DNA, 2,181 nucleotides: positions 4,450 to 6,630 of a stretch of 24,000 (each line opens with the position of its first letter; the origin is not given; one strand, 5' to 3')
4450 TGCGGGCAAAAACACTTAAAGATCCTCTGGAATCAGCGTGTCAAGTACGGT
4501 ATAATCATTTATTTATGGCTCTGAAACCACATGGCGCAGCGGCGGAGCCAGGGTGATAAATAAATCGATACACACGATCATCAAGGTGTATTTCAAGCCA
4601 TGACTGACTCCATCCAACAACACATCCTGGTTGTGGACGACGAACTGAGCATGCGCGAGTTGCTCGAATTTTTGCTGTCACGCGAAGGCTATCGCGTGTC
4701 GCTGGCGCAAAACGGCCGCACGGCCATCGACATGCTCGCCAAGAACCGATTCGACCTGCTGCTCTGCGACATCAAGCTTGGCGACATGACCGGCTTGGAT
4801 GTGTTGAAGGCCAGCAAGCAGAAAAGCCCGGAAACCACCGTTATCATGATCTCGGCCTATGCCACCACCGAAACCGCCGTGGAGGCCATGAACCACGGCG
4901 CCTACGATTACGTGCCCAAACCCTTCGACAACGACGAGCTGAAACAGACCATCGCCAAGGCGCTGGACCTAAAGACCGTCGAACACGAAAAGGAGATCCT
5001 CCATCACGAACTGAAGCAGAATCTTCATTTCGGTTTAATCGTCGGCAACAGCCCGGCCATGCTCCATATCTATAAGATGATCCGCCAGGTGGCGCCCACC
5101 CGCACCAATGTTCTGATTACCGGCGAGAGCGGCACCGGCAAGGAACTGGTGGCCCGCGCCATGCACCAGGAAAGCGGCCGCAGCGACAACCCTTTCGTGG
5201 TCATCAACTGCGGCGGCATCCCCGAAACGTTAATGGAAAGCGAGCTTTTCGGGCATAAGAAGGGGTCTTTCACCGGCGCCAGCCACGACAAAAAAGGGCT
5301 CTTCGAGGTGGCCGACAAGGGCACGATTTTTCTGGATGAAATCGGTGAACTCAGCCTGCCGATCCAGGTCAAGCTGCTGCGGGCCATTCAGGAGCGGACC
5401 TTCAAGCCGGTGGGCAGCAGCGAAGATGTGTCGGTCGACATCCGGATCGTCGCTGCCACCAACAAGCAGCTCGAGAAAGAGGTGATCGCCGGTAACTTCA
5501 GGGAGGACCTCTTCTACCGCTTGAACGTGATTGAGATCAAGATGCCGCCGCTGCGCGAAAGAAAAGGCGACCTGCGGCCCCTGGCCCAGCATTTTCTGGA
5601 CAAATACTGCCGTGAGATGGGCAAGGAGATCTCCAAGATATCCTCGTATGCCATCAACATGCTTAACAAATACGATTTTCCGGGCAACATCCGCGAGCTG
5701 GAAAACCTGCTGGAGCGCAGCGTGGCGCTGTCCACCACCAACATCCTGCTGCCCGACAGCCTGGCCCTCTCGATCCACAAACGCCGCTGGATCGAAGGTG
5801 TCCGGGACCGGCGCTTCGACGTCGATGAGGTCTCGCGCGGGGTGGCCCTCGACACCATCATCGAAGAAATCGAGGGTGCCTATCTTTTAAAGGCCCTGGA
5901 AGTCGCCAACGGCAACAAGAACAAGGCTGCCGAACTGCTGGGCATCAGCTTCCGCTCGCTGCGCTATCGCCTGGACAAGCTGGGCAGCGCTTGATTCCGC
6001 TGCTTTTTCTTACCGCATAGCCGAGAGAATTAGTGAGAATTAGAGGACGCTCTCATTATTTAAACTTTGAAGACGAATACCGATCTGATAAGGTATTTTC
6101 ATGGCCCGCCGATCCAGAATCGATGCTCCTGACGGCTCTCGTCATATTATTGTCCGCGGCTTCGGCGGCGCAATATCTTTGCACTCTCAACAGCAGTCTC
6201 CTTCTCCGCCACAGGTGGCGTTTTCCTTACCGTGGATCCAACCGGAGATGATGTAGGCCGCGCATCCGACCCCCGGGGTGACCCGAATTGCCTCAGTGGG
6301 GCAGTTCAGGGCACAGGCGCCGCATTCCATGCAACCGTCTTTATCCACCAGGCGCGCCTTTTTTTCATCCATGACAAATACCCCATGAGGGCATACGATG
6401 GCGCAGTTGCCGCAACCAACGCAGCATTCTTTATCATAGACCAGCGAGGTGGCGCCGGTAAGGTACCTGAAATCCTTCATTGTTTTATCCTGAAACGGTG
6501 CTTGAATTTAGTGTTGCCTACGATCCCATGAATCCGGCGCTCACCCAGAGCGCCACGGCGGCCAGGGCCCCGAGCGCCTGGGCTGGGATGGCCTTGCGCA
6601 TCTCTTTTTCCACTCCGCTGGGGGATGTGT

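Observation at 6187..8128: arsR-hgcA-hgcB mercury-methylation operon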

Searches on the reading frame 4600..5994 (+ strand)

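Call 3: search_protein_families(library=ncbifam, proteins=[window:4600-5994:+])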
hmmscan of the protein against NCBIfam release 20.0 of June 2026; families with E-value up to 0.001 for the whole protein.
window:4600-5994:+ (464 aa): 121 families (the best 25 are shown)
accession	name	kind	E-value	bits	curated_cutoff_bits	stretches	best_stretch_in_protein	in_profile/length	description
NF008469.0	PRK11361.1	equivalog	4.2e-148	493.9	714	1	6-462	4-455/461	acetoacetate metabolism transcriptional regulator AtoC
TIGR01818.1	ntrC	equivalog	1.8e-129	432.6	558.6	1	9-459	1-461/463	nitrogen regulation protein NR(I)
NF007689.0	PRK10365.1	equivalog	1.1e-123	413.3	760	1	8-457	7-438/441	sigma-54-dependent response regulator transcription factor ZraR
TIGR02915.1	PEP_resp_reg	equivalog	1.6e-120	403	502.6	1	9-458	1-439/445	PEP-CTERM-box response regulator transcription factor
NF041946.1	LuxO_transreg_Vib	equivalog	5e-116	388.2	800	1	12-457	2-456/463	quorum-sensing sigma-54 dependent transcriptional regulator LuxO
NF008176.1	PRK10923.1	equivalog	1.1e-107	360.5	620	1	8-462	5-467/469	nitrogen regulation protein NR(I)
TIGR01817.1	nifA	equivalog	3.3e-107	359.5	528.85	1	115-461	167-527/534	nif-specific transcriptional activator NifA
NF051870.1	NAssimRespRegNtrX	equivalog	4e-107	358.9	600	1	7-462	2-451/452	nitrogen assimilation response regulator NtrX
NF041552.1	TF_PrdR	equivalog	1.8e-106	356.8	795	1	122-460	242-575/577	sigma-54 dependent transcriptional regulator PrdR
NF011695.0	PRK15115.1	equivalog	2.3e-106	356.2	763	1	6-448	6-423/445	two-component system response regulator GlrR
NF050807.1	TransRegFlbDCaul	equivalog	3.7e-104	349.1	750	1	29-460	23-437/454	sigma-54-dependent transcriptional regulator FlbD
NF038308.1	RNA_repair_RtcR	equivalog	1.7e-103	347.3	650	1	79-460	112-515/530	RNA repair transcriptional activator RtcR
NF003451.0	PRK05022.1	equivalog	4.7e-99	332.4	476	1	124-454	165-501/512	nitric oxide reductase transcriptional regulator NorR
NF049963.1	RespRegFlgRCampy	domain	1.3e-98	330.7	750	1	9-401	3-390/429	fla regulon two-component system response regulator FlgR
TIGR02329.1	propionate_PrpR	equivalog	2e-89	300.6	499.2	1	110-458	171-524/526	propionate catabolism operon regulatory protein PrpR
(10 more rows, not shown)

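Call 4: search_protein_families(library=pfam, proteins=[window:4600-5994:+])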
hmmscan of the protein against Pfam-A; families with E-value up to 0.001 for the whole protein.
window:4600-5994:+ (464 aa): 9 families
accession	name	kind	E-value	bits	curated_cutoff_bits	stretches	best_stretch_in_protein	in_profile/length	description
PF00158.32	Sigma54_activat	-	6.5e-73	244.4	20.2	1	147-314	1-168/168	Sigma-54 interaction domain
PF00072.30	Response_reg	-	9.6e-32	109.9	30.2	1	9-118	1-110/111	Response regulator receiver domain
PF14532.12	Sigma54_activ_2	-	1e-24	87.8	25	1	148-318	1-138/138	Sigma-54 interaction domain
PF25601.1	AAA_lid_14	-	1.8e-23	82.6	27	1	319-395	1-77/87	AAA+ ATPase lid domain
PF02954.25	HTH_8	-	3.7e-14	52.6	22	1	421-461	2-42/42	Bacterial regulatory protein, Fis family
PF07728.20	AAA_5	-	2.7e-07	31.1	22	1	170-291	1-125/139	AAA domain (dynein-related subfamily)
PF00004.35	AAA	-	4.8e-05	24.2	21.2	1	171-289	1-110/131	ATPase family associated with various cellular activities (AAA)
PF06068.19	TIP49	-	0.00062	19.5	23.8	0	153-206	35-87/347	TIP49 P-loop domain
PF13556.12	HTH_30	-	0.00076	19.7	27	0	435-461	10-36/59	PucR C-terminal helix-turn-helix domain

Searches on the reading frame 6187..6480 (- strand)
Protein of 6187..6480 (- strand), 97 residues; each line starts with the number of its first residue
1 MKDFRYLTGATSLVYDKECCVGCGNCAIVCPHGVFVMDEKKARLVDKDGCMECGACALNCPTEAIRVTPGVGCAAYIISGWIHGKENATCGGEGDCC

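Call 3: search_protein_families(library=ncbifam, proteins=[window:6187-6480:-])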
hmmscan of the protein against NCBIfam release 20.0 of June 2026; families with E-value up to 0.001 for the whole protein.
window:6187-6480:- (97 aa): 62 families (the best 25 are shown)
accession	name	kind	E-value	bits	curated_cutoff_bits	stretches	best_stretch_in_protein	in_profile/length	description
NF040864.1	HgcB_ferredoxin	equivalog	4.7e-35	119.3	99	1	5-97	1-93/93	mercury methylation ferredoxin HgcB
NF043039.1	HgcAB_like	equivalog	4.6e-14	52.8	285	1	11-66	293-350/350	HgcAB-like fusion protein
NF040684.1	PorD_Arch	equivalog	5.8e-12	45.5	120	1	14-68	28-82/85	pyruvate synthase subunit PorD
TIGR02179.1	PorD_KorD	subfamily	6.3e-11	42.2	60.05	1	14-68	21-75/78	2-oxoacid:acceptor oxidoreductase, delta subunit, pyruvate/2-ketoisovalerate family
NF038196.1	ferrodoxin_EFR1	subfamily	9.7e-11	42.2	75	1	15-67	181-231/242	EFR1 family ferrodoxin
NF007203.0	PRK09624.1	equivalog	1.1e-09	38.5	171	1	15-67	48-100/105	pyuvate ferredoxin oxidoreductase subunit delta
NF058577.1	FdxA_fam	equivalog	2.5e-09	37.2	65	1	18-64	7-52/52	4Fe-4S ferredoxin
NF040770.1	hetero_SS_HdrA2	exception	2.9e-09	35.6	1100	1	12-67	571-625/777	CoB-CoM heterodisulfide reductase HdrA2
TIGR04395.1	cutC_activ_rSAM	equivalog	3.2e-09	36.5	360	1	12-68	48-106/309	choline TMA-lyase-activating enzyme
NF006221.0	PRK08348.1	subfamily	5.6e-09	35.8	124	1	12-70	38-97/136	NADH-plastoquinone oxidoreductase subunit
TIGR01944.1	rnfB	subfamily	4.2e-08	33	68.7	1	15-69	110-164/190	RnfABCDGE type electron transport complex subunit B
TIGR02494.1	PFLE_PFLC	subfamily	4.4e-08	32.7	174.35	1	10-68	40-100/293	glycyl-radical enzyme activating protein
NF007204.0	PRK09625.1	equivalog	4.8e-08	33.1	125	1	14-64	55-105/133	pyruvate flavodoxin oxidoreductase subunit delta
NF045874.1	Vhu_polyferre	exception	6.9e-08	31.6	600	1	13-67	260-311/381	F420-non-reducing hydrogenase associated-polyferredoxin VhuB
NF045790.1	OxalOxreddelta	equivalog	1.5e-07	30.9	230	1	14-70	256-311/316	oxalate oxidoreductase subunit delta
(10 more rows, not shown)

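Call 4: search_protein_families(library=pfam, proteins=[window:6187-6480:-])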
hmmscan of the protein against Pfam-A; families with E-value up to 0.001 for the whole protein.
window:6187-6480:- (97 aa): 10 families
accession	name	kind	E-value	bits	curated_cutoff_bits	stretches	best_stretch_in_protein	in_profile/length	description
PF00037.32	Fer4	-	1.5e-13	50.4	21.1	2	14-34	2-22/24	4Fe-4S binding domain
PF12797.12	Fer4_2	-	6.6e-10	38.7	24.5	2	43-62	3-22/22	4Fe-4S binding domain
PF12838.12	Fer4_7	-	1.4e-09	38.7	27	1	20-64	2-52/52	4Fe-4S dicluster domain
PF14697.11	Fer4_21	-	1.3e-08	35.3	35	1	16-66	4-58/59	4Fe-4S dicluster domain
PF12837.12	Fer4_6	-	2.1e-08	34.1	25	1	14-35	3-24/24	4Fe-4S binding domain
PF13237.11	Fer4_10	-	3.5e-08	33.7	25.5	1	13-61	2-53/53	4Fe-4S dicluster domain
PF13187.11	Fer4_9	-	3.7e-08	33.7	27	1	20-65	2-52/52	4Fe-4S dicluster domain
PF13484.11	Fer4_16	-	8.2e-07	30.2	30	0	50-68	2-20/66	4Fe-4S double cluster binding domain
PF13534.11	Fer4_17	-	4.6e-05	24.3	22.2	0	19-34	45-60/61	4Fe-4S dicluster domain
PF13183.11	Fer4_8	-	0.00047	21.1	27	0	18-34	52-68/68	4Fe-4S dicluster domain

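Call 53: list_cluster_members(proteins=[P0010, window:6187-6480:-, window:7759-8049:-])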
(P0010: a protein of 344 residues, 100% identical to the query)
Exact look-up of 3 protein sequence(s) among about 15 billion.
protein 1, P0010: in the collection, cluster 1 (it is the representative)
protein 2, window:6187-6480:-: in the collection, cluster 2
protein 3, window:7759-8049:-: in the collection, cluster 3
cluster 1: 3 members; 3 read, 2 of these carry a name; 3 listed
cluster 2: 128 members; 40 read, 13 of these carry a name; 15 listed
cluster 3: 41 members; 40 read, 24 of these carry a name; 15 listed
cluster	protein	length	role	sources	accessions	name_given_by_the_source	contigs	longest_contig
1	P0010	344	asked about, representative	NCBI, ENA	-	-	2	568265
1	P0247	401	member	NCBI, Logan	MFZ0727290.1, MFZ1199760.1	MAG: mercury methylation corrinoid protein HgcA [Desulfobacterales bacterium]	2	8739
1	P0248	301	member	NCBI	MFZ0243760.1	MAG: mercury methylation corrinoid protein HgcA, partial [Desulfobacterales bacterium]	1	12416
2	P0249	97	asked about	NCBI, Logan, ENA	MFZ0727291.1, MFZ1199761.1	MAG: mercury methylation ferredoxin HgcB [Desulfobacterales bacterium]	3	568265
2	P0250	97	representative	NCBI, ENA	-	-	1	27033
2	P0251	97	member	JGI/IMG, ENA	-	ferredoxin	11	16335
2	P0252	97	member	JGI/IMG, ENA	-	NAD-dependent dihydropyrimidine dehydrogenase PreA subunit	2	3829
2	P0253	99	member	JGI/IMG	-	NAD-dependent dihydropyrimidine dehydrogenase PreA subunit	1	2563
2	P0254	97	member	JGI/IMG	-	NAD-dependent dihydropyrimidine dehydrogenase PreA subunit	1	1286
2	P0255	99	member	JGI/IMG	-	ferredoxin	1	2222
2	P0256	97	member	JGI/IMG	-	Pyruvate/2-oxoacid:ferredoxin oxidoreductase delta subunit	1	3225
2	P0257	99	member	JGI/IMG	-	ferredoxin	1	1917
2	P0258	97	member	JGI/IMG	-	ferredoxin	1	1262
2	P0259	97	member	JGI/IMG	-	Pyruvate/2-oxoacid:ferredoxin oxidoreductase delta subunit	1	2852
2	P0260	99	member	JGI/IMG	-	NAD-dependent dihydropyrimidine dehydrogenase PreA subunit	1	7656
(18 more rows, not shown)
